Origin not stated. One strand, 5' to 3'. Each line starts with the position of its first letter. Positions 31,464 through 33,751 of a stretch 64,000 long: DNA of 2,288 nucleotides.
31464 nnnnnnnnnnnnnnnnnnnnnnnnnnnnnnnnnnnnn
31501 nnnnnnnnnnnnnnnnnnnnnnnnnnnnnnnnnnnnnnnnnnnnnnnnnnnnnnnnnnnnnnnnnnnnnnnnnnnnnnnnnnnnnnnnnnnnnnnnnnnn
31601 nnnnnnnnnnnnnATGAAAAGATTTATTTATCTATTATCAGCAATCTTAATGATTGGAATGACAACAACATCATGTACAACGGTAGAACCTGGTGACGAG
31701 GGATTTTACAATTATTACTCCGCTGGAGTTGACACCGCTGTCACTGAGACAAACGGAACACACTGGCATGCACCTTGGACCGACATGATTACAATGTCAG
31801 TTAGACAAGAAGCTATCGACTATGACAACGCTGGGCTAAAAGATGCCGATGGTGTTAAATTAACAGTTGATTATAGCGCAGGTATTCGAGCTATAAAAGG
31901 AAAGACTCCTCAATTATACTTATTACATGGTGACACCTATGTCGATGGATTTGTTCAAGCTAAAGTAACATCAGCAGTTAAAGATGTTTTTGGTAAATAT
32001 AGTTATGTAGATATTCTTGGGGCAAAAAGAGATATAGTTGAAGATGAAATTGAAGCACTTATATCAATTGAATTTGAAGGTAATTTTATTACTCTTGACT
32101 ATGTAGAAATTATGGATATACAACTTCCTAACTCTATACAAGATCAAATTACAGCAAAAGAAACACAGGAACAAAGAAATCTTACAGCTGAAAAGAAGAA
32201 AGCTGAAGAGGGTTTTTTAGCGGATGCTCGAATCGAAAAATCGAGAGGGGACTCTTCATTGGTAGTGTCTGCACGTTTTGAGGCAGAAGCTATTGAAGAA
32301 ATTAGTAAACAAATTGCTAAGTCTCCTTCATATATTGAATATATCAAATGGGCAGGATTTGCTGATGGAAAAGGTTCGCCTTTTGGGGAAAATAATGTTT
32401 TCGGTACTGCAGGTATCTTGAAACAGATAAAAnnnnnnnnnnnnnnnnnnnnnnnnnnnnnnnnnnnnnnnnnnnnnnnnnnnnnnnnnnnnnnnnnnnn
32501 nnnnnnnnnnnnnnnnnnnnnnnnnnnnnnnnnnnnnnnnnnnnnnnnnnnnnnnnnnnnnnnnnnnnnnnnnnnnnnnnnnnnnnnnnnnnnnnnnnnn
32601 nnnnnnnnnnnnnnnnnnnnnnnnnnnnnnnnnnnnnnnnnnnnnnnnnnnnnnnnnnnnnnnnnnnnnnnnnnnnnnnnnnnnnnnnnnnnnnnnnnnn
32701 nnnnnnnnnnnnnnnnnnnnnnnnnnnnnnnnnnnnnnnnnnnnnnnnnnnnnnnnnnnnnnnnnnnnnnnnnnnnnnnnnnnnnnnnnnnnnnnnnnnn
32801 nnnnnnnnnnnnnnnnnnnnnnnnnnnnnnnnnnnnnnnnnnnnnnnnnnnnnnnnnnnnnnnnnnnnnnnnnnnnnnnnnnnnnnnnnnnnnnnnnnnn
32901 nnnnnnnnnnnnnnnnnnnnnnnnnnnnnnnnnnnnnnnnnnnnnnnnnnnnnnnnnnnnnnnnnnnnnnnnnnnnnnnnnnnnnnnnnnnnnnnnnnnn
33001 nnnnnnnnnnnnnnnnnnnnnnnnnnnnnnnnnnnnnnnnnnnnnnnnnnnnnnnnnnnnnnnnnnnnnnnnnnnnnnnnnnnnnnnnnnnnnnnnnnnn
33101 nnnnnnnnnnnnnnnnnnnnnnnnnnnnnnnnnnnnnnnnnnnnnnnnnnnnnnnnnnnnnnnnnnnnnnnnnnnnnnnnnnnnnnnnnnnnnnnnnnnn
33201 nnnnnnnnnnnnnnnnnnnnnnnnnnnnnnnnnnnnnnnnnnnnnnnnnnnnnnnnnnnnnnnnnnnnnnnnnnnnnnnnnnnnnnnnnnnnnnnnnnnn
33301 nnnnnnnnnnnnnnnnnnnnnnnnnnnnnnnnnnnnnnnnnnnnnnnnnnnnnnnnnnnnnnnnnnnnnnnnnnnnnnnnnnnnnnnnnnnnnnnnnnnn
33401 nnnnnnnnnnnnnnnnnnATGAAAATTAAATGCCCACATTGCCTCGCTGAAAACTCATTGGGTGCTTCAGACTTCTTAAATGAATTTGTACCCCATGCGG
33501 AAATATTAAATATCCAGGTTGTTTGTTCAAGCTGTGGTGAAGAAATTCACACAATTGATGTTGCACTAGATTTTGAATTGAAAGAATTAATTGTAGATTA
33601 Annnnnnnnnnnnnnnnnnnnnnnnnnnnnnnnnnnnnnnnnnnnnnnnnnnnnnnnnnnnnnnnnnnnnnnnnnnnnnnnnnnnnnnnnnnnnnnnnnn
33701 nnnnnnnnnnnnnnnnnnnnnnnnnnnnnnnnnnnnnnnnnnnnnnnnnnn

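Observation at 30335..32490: Membrane-protein islet: lone opposite-strand membrane gene, secreted protein, two-TM peptide and an SPFH/HflC-like lipoprotein ending in a strong terminator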

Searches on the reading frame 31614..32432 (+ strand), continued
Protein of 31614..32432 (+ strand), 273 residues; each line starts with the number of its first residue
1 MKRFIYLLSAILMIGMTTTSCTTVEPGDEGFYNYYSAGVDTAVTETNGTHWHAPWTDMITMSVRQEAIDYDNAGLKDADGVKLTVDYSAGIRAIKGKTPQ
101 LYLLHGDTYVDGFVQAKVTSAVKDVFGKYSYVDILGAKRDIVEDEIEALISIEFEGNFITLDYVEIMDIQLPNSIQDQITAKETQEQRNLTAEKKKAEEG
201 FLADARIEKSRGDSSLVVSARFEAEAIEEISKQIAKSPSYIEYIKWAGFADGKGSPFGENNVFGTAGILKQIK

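Call 28: find_related_loci(query=A1, collection=genome_contigs, flank=3000)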
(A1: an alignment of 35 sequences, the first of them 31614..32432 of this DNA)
Query A1 (273 aa) in genome_contigs; peptide patterns used: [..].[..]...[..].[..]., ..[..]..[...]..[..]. (x = any residue, [..] = any of these).
172 stretches matched a pattern; 120 encode a relative of the query (tblastn E <= 1e-3); the best 80 are kept; 80 distinct loci.
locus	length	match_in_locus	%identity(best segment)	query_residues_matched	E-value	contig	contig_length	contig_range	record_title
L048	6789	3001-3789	49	10-271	1e-80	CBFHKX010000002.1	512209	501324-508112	MAG: Lishizhenia sp. isolate AGTU_286_bin_17_indstr genome assembly, contig: AGTU_286_bin_17_indstr_c2, whole genome sho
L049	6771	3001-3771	50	10-268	3e-76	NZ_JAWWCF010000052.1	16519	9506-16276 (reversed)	MAG: Lishizhenia sp. isolate HN17.bin.3 k141_473011_length_16519_cov_8.0000, whole genome shotgun sequence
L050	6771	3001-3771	51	10-268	5e-76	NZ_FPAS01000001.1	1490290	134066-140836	Lishizhenia tianjinensis strain CGMCC 1.7005, whole genome shotgun sequence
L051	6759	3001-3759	49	20-271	1e-73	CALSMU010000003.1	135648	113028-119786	MAG: uncultured Flavobacteriales bacterium isolate AF_MB37 genome assembly, contig: contig_2114_AF_MB37, whole genome sh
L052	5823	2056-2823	48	10-266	3e-73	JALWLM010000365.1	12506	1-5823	MAG: Crocinitomicaceae bacterium isolate M17_metabat2_scaf2bin.061 M17_NODE_5121_length_12506_cov_1.762986, whole genome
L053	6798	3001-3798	49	5-271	2e-72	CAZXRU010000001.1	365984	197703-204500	MAG TPA_asm: uncultured Fluviicola sp. isolate SRP220891_co3_295 genome assembly, contig: NODE_1_length_365984_cov_9.520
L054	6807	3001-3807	47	3-270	1e-72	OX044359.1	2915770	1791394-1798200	MAG: uncultured Flavobacteriales bacterium isolate C_MB391 genome assembly, chromosome: C_MB391_contig-1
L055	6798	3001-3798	48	5-271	3e-72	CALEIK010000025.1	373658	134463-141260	MAG TPA_asm: uncultured Flavobacteriales bacterium isolate SRR6425777_bin.7_CONCOCT_v1.1_MAG genome assembly, contig: ER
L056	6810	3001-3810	47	1-270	3e-72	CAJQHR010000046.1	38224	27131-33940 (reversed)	MAG: uncultured Crocinitomix sp. isolate 0.2_20180405_Bin_118_1 genome assembly, contig: c_000000000812, whole genome sh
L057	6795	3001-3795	48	5-271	4e-72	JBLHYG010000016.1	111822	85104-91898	MAG: Crocinitomicaceae bacterium isolate 3300046449_33 Ga0491193_0000098, whole genome shotgun sequence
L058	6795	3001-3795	48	5-271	1e-71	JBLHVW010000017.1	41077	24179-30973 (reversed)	MAG: Salibacteraceae bacterium isolate 3300046534_40 Ga0491194_0001134, whole genome shotgun sequence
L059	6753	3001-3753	49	20-271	1e-71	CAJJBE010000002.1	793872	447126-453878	MAG: Flavobacteriales bacterium UBA4466 isolate FRAM18_bin200 genome assembly, contig: FRAM18_bin200-2, whole genome sho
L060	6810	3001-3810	45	1-270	9e-72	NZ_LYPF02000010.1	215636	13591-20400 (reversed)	Crocinitomix algicola strain 0182 contig10, whole genome shotgun sequence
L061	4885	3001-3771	48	8-264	1e-71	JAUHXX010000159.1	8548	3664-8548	MAG: Bacteroidia bacterium isolate 3_bin.27 NODE_9829_length_8548_cov_0.897162, whole genome shotgun sequence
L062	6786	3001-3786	47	5-268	2e-71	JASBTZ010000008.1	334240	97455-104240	MAG: Bacteroidota bacterium isolate BWSM_53 k141_837668, whole genome shotgun sequence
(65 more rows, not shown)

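Call 33: search_solved_structures(query=window:31614-32432:+, max_evalue=0.01, show_alignments=1)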
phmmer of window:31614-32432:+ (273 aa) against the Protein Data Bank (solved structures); distinct sequences matched with E-value up to 0.01: 3.
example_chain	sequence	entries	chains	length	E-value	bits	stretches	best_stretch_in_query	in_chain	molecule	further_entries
9urz_B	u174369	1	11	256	3.3e-05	26.8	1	10-239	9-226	Prohibitin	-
8rrh_B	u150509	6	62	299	4.5e-05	26.4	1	18-247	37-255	Prohibitin-2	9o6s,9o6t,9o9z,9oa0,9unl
9urz_D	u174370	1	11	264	0.00032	23.6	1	23-245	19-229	Prohibitin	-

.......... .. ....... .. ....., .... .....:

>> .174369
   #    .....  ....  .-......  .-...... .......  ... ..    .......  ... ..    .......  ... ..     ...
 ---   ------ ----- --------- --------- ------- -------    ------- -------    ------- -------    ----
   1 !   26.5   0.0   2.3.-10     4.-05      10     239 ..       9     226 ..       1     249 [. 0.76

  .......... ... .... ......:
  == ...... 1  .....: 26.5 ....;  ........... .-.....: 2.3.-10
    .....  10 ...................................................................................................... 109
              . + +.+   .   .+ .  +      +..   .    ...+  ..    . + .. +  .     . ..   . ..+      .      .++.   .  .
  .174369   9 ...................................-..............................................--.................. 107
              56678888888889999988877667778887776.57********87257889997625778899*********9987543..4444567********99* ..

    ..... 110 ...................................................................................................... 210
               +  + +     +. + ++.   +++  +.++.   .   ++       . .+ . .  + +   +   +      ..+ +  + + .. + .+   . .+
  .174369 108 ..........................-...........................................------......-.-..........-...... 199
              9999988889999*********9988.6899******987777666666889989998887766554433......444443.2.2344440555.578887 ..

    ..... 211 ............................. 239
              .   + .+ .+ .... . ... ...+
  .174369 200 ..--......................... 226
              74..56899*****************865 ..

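Call 46: get_annotated_region(hit=H1, flank=1500)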
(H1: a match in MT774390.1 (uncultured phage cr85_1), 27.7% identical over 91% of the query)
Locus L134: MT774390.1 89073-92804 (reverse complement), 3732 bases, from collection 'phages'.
description: Uncultured phage cr85_1, complete genome.
organism: uncultured phage cr85_1 (NCBI taxid 2772074)
taxonomy: Viruses; Duplodnaviria; Heunggongvirae; Uroviricota; Caudoviricetes; Crassvirales; Steigviridae; Asinivirinae; Kahnovirus; Kahnovirus oralis
host: -; source: human feces; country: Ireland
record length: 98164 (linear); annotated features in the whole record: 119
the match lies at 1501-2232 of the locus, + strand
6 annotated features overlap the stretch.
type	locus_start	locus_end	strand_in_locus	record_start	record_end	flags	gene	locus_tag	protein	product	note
CDS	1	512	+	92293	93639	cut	-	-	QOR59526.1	hypothetical protein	gp_24283; gp256 [Bacillus phage W.Ph.]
CDS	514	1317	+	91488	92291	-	-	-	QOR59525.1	putative ribose-phosphate pyrophosphokinase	gp_24282; putative ribose-phosphate pyrophosphokinase [Pseudomonas phage JG004]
CDS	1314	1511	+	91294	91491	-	-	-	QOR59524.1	hypothetical protein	gp_24281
CDS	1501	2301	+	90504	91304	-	-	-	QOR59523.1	serine protease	gp_24280; serine protease [Erwinia phage vB_EamP-S6]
CDS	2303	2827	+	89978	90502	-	-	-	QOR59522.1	hypothetical protein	gp_24279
CDS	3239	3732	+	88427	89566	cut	-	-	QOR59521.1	putative HKD family nuclease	gp_24278; putative HKD family nuclease [phiCrAss001]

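Call 47: get_annotated_region(hit=H12, flank=1500)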
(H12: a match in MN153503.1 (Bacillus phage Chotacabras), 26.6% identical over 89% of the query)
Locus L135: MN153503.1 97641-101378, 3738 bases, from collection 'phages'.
description: Bacillus phage Chotacabras, complete genome.
organism: Bacillus phage Chotacabras (NCBI taxid 2601669)
taxonomy: Viruses; Duplodnaviria; Heunggongvirae; Uroviricota; Caudoviricetes; Herelleviridae; Bastillevirinae; Bequatrovirus
host: Bacillus thuringiensis subsp. kurstaki ATCC 33679; source: soil; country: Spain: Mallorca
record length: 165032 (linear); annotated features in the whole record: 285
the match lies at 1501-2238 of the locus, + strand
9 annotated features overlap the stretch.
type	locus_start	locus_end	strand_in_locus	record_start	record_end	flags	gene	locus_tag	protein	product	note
CDS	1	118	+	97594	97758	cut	133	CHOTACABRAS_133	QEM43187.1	hypothetical protein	-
CDS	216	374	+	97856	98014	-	134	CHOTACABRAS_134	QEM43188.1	hypothetical protein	-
CDS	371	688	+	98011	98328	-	135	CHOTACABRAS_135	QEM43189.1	hypothetical protein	-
CDS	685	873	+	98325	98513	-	136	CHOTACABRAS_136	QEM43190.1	hypothetical protein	-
CDS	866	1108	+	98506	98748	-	137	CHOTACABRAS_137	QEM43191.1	hypothetical protein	-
CDS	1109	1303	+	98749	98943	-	138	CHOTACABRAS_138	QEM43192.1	hypothetical protein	-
CDS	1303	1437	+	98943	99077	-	139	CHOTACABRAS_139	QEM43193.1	hypothetical protein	-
CDS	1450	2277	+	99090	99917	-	140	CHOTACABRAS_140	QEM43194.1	band-7-like membrane protein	-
CDS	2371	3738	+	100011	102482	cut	141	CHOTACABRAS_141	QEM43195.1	DNA polymerase I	-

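Call 48: get_annotated_region(hit=H9, flank=1500)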
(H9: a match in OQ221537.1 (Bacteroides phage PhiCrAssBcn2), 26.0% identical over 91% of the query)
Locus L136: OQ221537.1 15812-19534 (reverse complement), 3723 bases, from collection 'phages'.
description: Bacteroides phage PhiCrAssBcn2, partial genome.
organism: Bacteroides phage PhiCrAssBcn2 (NCBI taxid 3023102)
taxonomy: Viruses; Duplodnaviria; Heunggongvirae; Uroviricota; Caudoviricetes; Crassvirales; Steigviridae; Asinivirinae; Kehishuvirus
host: Bacteroides intestinalis DSM 108646; source: wastewater; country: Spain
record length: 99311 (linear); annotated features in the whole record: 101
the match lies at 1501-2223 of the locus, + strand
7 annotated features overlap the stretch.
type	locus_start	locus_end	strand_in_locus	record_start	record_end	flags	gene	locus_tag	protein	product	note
CDS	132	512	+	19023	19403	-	-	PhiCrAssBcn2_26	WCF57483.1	hypothetical protein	-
CDS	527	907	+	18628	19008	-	-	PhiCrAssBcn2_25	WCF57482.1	hypothetical protein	-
CDS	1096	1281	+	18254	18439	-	-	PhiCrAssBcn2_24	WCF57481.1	hypothetical protein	-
CDS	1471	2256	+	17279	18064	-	-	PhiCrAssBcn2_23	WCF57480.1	hypothetical protein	-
CDS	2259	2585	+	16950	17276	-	-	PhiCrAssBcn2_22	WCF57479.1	hypothetical protein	-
CDS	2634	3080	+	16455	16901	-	-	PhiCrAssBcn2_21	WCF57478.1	glycoside hydrolase/peptidoglycan hydrolase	-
CDS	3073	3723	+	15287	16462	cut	-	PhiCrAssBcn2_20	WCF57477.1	putative HKD family nuclease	-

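Call 61: predict_structure(alignment_id=A1)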
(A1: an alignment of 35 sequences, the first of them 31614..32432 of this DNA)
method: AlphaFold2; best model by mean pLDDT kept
length: 273 residues; sequences in the alignment: 35
mean_pLDDT: 79.2   pTM: 0.57
mean pLDDT of the five models: 79.2, 77.8, 76.4, 76.4, 75.7
residues with pLDDT >= 90: 86; 70-90: 121; 50-70: 46; < 50: 20
segments of 3 or more residues with pLDDT < 50: 213-216, 258-273
pLDDT, mean of each block of 10 residues (from residue 1): 85 80 91 87 89 87 90 86 90 93 90 92 91 86 94 93 90 80 79 79 66 51 63 65 64 51 39 35
secondary structure, 60 per line:
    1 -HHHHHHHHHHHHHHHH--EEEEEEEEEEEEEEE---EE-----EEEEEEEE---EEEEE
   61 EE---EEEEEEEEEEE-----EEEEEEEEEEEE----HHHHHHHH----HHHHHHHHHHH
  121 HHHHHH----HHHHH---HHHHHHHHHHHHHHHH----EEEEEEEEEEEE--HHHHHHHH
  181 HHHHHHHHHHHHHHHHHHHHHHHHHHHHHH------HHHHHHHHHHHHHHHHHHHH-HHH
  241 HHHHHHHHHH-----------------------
elements in order: H2-17 E20-34 E45-52 E56-62 E66-76 E82-93 H98-105 H110-126 H131-135 H139-154 E159-170 H173-210 H217-236 H238-250

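Call 65: fold_search(model_id=the predicted structure, library=pdb)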
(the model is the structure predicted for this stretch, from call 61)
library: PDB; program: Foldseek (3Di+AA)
matches with E <= 10: 328; with E <= 0.001: 65
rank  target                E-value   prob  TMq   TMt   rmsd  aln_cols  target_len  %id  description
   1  8rrh_B                9.0e-17  1.00  0.58  0.53  21.1       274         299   20  The human prohibitin complex (released 2024-12-18)
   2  9o9z_a                1.6e-15  1.00  0.59  0.61  22.3       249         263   21  The human PHB1/2 complex (closed) (released 2025-10-22)
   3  9o9z_A                1.9e-15  1.00  0.57  0.64  19.6       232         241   16  The human PHB1/2 complex (closed) (released 2025-10-22)
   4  8rrh_A                5.2e-15  1.00  0.60  0.61  22.5       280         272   16  The human prohibitin complex (released 2024-12-18)
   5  9o9u_A                7.6e-14  1.00  0.61  0.57  41.2       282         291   14  The Erlin1/2 complex (released 2025-10-22)
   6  9vvj_A                9.7e-14  1.00  0.62  0.56  39.9       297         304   14  Cryo-EM structure of the erlin1/2 complex purified using DDM and GDN (released 2026-03-25)
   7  7vhq_G                1.1e-13  1.00  0.59  0.54  29.4       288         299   17  Structural insights into the membrane microdomain organization by SPFH family proteins (released 2022-01-19)
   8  9vvj_a                1.6e-13  1.00  0.60  0.54  45.6       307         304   14  Cryo-EM structure of the erlin1/2 complex purified using DDM and GDN (released 2026-03-25)
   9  9vvg_A                2.4e-13  1.00  0.59  0.55  43.8       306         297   15  Cryo-EM structure of the erlin1/2 complex purified using GDN and CHS (released 2026-03-25)
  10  9cz2_XA               2.8e-13  1.00  0.55  0.54  32.8       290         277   17  Cryo-EM structure of a nautilus-like HflK/C assembly in complex with FtsH AAA protease (released 2024-11-13)
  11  9oh9_A                4.3e-13  1.00  0.52  0.56  20.4       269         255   16  Human Stomatin Complex in Native Membrane Vesicles (released 2025-08-13)
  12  9oa0_A                5.1e-13  1.00  0.57  0.64  19.0       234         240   17  The human PHB1/2 complex (open) (released 2025-10-22)
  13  9vvg_a                5.1e-13  1.00  0.57  0.53  48.1       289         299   14  Cryo-EM structure of the erlin1/2 complex purified using GDN and CHS (released 2026-03-25)
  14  7vhq_E                8.3e-13  1.00  0.55  0.56  32.5       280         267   17  Structural insights into the membrane microdomain organization by SPFH family proteins (released 2022-01-19)
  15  9unl_E                1.3e-12  1.00  0.57  0.62  21.1       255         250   14  Cryo-EM structure of the human prohibitin complex (released 2025-09-10)
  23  7wi3_C                2.0e-11  1.00  0.54  0.52  34.9       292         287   16  Cryo-EM structure of E.Coli FtsH-HflkC AAA protease complex (released 2022-06-01)
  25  7wi3_A                4.6e-10  1.00  0.51  0.48  30.8       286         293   17  Cryo-EM structure of E.Coli FtsH-HflkC AAA protease complex (released 2022-06-01)
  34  7wi3_B                4.2e-09  1.00  0.50  0.50  33.1       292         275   18  Cryo-EM structure of E.Coli FtsH-HflkC AAA protease complex (released 2022-06-01)
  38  7wi3_D                9.6e-09  1.00  0.53  0.50  33.2       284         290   16  Cryo-EM structure of E.Coli FtsH-HflkC AAA protease complex (released 2022-06-01)
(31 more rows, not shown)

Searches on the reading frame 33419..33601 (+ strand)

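Call 101: search_protein_families(library=phrogs, proteins=[window:33419-33601:+], max_evalue=0.01)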
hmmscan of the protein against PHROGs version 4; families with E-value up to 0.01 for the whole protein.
window:33419-33601:+ (60 aa): 3 families
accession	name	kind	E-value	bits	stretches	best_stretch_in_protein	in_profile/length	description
phrog_6417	-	other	4.8e-05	24.2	0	1-18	26-43/68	translational regulator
phrog_5602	-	unknown function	0.0026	18.4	0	31-49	16-34/60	-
phrog_37667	-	unknown function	0.003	18.5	0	25-48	8-34/64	-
